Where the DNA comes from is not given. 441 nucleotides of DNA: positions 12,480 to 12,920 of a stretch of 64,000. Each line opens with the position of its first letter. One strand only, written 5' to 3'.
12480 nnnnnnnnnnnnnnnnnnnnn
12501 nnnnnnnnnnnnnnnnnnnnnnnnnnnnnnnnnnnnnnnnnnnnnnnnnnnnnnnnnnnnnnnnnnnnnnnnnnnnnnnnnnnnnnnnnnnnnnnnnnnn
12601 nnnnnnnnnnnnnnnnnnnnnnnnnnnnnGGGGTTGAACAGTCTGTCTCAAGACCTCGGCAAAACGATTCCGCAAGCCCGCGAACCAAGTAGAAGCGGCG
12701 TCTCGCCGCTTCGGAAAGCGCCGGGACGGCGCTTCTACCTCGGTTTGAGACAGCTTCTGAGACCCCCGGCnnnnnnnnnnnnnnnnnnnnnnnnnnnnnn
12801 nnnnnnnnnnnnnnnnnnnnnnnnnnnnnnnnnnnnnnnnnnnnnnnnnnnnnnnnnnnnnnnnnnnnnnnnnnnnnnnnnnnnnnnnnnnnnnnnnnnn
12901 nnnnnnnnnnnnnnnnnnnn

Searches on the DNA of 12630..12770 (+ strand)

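Call 59: search_dna_similar(query=window:12630-12770:+, collection=plasmids, mode=distant, max_evalue=0.001, max_rows=15)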
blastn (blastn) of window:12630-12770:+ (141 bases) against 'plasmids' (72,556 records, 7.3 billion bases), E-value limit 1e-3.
No match.
